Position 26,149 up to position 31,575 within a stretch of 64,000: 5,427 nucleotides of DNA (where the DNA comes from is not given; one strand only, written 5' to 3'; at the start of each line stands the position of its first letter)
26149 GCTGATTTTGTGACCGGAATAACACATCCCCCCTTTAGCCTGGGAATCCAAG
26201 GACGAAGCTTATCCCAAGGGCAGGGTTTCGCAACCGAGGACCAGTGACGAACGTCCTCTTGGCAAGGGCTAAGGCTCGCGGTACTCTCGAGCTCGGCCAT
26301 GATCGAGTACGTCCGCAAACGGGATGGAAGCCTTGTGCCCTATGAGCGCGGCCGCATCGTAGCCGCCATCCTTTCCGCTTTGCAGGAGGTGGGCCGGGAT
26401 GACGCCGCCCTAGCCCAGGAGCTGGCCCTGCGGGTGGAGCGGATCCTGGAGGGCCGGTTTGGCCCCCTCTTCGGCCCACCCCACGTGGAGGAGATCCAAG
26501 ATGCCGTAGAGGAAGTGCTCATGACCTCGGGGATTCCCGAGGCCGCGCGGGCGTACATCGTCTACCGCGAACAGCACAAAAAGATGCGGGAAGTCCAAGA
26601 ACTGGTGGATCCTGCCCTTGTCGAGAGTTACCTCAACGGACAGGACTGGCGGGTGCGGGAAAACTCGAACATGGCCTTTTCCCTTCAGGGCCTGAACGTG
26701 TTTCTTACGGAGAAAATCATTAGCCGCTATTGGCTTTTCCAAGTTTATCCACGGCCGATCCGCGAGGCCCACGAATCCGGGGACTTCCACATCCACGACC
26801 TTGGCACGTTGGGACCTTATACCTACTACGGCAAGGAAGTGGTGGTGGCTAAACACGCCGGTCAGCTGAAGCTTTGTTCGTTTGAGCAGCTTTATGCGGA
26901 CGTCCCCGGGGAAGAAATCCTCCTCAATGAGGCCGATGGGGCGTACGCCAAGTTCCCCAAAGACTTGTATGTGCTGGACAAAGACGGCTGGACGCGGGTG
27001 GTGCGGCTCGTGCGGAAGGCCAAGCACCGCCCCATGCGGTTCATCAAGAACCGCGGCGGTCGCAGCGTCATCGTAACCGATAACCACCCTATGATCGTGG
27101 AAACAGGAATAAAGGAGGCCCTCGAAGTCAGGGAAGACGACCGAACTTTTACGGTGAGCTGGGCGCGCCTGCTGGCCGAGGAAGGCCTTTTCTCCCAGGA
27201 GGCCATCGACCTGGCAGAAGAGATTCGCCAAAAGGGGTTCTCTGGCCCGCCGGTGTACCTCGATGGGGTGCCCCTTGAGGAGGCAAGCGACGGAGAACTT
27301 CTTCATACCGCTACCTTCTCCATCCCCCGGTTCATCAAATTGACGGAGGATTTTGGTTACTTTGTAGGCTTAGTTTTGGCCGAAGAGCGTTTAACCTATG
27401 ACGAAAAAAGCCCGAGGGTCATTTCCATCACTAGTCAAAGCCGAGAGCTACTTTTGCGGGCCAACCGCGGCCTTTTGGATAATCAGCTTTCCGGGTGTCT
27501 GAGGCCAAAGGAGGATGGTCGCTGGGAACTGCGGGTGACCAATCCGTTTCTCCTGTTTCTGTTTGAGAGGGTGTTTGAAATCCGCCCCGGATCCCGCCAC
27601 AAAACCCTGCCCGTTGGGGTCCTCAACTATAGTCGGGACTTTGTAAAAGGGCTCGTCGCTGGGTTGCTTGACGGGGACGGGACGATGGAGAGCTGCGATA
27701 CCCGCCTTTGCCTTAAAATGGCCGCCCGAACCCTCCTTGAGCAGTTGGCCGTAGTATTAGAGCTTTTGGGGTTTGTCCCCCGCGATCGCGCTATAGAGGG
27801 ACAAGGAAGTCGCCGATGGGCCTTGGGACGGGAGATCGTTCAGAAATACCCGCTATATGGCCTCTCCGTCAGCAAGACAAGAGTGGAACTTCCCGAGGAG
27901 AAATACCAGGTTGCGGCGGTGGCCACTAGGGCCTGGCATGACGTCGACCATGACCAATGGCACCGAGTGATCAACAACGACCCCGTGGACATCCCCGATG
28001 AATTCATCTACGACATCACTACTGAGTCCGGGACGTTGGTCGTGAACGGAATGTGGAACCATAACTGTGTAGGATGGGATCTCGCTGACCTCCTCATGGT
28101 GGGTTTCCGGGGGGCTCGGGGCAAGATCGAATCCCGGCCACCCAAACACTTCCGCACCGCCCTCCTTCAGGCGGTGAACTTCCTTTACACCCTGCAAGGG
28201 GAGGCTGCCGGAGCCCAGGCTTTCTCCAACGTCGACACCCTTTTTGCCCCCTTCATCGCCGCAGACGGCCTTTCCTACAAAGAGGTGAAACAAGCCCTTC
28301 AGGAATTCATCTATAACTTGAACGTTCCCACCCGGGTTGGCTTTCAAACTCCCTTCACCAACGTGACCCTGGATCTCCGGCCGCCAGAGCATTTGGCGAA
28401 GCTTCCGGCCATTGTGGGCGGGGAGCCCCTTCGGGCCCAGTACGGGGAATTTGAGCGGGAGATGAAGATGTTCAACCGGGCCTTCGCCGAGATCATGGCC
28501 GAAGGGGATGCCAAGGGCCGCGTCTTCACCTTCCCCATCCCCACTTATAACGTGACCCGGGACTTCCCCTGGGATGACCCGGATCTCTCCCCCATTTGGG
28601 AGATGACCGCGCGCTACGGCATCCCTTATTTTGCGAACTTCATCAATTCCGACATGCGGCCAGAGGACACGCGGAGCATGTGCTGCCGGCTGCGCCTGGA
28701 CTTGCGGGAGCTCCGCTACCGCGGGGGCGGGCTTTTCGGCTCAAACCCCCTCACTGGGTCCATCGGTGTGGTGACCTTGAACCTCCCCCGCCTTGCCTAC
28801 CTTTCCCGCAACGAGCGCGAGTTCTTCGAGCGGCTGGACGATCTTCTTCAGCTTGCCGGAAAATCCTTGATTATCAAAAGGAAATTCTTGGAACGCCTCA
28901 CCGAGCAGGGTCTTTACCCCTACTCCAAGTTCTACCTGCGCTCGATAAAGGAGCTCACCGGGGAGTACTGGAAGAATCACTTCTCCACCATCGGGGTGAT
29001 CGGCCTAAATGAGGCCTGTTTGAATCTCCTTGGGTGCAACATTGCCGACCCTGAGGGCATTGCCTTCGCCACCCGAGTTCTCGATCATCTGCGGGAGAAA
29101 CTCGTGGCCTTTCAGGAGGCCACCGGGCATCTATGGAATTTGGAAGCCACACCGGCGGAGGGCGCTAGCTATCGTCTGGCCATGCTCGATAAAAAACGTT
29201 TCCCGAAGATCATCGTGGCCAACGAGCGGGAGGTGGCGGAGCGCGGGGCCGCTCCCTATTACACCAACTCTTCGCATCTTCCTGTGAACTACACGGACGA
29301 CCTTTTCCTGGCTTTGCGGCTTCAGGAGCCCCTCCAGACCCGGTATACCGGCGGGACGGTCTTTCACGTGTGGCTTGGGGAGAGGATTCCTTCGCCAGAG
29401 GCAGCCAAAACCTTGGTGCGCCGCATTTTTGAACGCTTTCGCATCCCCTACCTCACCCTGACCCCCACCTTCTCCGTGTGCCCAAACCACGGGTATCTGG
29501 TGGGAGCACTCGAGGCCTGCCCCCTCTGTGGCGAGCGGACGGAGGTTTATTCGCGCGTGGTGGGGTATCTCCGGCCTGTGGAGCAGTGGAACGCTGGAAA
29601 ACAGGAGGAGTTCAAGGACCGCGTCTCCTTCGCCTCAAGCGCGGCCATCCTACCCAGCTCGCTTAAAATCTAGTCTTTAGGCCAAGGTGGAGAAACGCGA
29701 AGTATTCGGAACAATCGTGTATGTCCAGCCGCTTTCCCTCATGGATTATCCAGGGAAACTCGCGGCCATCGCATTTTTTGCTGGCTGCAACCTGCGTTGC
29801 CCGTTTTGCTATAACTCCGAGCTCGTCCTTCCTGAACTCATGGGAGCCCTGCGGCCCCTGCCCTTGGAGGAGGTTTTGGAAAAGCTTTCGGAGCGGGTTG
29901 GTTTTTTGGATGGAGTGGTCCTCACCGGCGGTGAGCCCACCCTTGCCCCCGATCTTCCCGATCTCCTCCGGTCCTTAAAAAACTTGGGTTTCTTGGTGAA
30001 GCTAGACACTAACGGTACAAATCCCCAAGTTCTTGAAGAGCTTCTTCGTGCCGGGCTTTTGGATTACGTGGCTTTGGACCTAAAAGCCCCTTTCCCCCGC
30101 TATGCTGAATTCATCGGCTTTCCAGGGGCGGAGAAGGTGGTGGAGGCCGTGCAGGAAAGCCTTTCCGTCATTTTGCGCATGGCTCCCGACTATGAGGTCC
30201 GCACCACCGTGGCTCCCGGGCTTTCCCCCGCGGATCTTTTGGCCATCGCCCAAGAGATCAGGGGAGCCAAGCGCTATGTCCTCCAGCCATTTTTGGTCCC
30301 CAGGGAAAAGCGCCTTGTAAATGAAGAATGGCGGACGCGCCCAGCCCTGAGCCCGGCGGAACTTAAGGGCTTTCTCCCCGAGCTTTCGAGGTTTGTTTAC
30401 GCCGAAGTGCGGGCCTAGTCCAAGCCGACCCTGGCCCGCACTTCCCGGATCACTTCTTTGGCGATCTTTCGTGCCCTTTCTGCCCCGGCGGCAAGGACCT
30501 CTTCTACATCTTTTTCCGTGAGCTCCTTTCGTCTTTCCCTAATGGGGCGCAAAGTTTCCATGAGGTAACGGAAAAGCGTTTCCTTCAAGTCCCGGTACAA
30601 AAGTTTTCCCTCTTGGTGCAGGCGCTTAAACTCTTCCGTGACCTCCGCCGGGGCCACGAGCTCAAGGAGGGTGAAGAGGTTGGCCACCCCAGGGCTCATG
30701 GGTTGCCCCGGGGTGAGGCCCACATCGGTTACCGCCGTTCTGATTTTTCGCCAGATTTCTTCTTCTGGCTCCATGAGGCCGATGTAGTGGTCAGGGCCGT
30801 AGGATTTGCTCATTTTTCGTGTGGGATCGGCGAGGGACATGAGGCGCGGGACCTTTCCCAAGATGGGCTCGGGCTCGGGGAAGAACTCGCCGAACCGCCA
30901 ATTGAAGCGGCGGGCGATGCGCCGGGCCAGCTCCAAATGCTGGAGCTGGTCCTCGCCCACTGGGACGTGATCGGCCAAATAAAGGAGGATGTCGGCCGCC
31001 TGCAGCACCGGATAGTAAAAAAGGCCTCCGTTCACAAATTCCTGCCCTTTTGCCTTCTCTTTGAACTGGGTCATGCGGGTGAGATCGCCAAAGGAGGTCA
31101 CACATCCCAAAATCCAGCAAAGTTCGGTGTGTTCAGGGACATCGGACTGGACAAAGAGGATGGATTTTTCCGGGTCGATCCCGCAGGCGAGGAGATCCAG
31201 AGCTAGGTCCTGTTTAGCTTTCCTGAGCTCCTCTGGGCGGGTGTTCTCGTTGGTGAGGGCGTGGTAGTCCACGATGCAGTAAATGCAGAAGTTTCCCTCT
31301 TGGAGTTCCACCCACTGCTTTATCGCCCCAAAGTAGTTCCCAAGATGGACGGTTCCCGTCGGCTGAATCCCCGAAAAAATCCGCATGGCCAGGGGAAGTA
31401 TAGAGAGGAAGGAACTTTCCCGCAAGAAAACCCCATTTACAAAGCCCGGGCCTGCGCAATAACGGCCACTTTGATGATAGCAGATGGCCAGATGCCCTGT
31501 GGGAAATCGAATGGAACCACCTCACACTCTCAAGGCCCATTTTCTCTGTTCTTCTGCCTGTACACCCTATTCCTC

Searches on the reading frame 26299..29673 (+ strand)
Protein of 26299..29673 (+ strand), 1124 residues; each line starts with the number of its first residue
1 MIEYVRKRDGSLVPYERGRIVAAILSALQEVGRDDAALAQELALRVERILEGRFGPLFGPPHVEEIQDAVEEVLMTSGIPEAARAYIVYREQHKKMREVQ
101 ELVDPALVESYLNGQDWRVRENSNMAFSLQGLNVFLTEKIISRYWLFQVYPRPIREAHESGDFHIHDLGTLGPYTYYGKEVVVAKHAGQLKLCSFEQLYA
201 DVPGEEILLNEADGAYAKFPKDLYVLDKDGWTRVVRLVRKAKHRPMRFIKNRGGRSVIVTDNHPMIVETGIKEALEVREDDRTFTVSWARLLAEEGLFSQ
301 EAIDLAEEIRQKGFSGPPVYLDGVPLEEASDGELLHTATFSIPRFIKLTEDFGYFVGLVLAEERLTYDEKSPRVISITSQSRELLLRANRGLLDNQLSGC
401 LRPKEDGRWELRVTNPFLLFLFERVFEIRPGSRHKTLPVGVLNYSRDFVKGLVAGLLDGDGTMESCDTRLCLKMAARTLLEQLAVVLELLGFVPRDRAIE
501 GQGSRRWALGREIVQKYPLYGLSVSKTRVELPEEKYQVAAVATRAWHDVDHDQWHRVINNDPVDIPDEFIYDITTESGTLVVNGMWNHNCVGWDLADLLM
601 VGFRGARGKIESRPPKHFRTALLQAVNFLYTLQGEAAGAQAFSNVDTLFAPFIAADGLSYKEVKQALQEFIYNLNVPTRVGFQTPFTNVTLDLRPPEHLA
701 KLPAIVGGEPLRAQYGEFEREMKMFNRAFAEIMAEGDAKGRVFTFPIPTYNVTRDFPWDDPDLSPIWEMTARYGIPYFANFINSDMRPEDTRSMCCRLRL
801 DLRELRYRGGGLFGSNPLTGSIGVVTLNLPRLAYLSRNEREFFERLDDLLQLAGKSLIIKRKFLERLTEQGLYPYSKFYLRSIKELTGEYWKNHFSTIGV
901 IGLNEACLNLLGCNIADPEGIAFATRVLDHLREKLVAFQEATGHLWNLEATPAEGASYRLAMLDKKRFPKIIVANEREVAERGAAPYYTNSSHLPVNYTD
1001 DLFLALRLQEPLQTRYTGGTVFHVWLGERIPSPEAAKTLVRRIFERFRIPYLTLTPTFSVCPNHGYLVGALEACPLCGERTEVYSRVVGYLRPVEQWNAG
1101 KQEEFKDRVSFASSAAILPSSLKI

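Call 70: search_protein_families(library=pfam, proteins=[window:26299-29673:+], max_evalue=0.0001)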
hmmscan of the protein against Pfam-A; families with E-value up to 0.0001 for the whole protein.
window:26299-29673:+ (1124 aa): 3 families
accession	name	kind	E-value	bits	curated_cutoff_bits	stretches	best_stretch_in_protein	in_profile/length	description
PF13597.11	NRDD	-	8.5e-191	635.9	26.2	2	585-1111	53-562/562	Anaerobic ribonucleoside-triphosphate reductase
PF03477.21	ATP-cone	-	1.7e-20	73.8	25.8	1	4-95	2-88/88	ATP cone domain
PF14528.11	LAGLIDADG_3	-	9.3e-07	29.5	22.5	0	448-504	2-61/82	LAGLIDADG-like domain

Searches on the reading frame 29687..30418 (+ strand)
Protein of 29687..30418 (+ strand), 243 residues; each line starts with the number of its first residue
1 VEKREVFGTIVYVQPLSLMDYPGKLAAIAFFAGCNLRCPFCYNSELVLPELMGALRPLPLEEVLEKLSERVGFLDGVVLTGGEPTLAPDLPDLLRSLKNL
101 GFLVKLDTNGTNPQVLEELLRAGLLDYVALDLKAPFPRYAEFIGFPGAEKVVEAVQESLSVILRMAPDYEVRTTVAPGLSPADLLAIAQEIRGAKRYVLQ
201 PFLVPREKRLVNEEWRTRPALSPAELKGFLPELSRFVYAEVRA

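Call 70: search_protein_families(library=pfam, proteins=[window:29687-30418:+], max_evalue=0.0001)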
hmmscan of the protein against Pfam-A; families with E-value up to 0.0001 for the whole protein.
window:29687-30418:+ (243 aa): 2 families
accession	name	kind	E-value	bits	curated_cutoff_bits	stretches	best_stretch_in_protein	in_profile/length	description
PF04055.27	Radical_SAM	-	5.1e-25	89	29.5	1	30-189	3-164/166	Radical SAM superfamily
PF13353.11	Fer4_12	-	8.1e-07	29.9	22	1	28-99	9-79/137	4Fe-4S single cluster domain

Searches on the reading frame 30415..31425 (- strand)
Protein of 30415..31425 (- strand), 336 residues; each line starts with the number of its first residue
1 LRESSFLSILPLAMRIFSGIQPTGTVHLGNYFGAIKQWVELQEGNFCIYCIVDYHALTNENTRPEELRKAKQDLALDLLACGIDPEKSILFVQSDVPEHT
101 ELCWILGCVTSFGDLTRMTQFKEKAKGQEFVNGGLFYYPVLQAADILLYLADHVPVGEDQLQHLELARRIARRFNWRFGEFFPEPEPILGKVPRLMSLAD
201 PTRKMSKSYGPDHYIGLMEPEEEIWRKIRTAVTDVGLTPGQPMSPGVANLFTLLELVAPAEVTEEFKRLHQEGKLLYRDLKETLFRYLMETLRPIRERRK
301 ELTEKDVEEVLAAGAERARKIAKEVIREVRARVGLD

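Call 70: search_protein_families(library=pfam, proteins=[window:30415-31425:-], max_evalue=0.0001)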
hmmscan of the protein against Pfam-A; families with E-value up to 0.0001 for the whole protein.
window:30415-31425:- (336 aa): 1 family
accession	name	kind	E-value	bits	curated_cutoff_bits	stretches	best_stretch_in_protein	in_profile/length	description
PF00579.31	tRNA-synt_1b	-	1.3e-69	235.2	21.1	1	14-290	6-272/292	tRNA synthetases class I (W and Y)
